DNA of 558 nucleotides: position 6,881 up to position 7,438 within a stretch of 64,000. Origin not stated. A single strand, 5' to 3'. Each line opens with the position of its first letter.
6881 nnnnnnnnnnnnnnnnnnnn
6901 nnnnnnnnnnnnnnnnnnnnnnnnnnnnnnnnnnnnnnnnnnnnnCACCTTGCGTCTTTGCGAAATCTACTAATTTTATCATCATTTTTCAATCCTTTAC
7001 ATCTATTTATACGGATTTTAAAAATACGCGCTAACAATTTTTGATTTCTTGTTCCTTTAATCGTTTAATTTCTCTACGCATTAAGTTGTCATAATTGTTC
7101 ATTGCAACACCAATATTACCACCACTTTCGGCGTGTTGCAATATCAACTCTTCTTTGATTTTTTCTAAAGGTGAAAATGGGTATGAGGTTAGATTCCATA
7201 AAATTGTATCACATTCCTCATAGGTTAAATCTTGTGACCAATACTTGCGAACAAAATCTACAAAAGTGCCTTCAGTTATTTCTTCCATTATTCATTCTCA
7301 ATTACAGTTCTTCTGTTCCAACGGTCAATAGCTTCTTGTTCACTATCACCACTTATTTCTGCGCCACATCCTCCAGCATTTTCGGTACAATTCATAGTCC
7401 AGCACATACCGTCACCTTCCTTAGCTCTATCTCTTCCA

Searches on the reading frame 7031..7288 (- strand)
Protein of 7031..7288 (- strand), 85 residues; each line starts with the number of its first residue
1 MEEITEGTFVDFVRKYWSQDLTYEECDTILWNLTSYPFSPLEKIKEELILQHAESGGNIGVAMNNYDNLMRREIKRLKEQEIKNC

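Call 25: search_protein_families(library=pfam, proteins=[window:7031-7288:-], max_evalue=0.01)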
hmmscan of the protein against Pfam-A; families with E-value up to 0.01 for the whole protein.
window:7031-7288:- (85 aa): 0 families

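Call 31: find_encoding_contigs(protein=window:7034-7288:-, flank=4000, max_places=10)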
Protein window:7034-7288:- (85 aa): 20 contigs read that carry it; 6 places shown.
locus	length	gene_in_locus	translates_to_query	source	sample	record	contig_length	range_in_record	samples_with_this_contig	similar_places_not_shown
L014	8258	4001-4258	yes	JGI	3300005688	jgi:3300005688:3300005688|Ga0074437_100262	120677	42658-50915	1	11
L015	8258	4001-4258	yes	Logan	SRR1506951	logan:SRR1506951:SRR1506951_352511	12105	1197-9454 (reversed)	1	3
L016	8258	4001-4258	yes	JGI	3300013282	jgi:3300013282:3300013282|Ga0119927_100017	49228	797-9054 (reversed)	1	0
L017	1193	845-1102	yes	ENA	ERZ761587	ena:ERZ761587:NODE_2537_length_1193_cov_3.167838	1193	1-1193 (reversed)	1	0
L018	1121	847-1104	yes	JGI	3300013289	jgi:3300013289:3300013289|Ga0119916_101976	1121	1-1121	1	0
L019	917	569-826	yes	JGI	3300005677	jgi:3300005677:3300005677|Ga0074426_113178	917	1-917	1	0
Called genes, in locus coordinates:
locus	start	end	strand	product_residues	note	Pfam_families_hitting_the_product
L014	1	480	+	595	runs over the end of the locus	-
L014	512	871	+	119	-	-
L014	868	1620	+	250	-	-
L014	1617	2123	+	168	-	-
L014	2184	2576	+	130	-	-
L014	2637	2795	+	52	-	-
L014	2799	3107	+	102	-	-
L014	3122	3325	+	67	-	-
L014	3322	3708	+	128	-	-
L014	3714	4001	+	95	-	PF14354:Lar_restr_allev (weak)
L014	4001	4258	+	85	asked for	-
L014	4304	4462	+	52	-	-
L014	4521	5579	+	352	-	PF12323:HTH_OrfB_IS605, PF01385:OrfB_IS605, PF07282:Cas12f1-like_TNB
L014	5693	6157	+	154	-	-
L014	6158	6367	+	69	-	-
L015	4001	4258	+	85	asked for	-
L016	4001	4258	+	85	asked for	-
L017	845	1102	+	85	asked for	-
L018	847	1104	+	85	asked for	-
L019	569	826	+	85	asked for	-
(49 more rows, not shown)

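Call 100: search_protein_families(library=phrogs, proteins=[window:7034-7288:-], max_evalue=0.001)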
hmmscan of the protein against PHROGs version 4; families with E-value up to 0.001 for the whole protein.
window:7034-7288:- (85 aa): 0 families
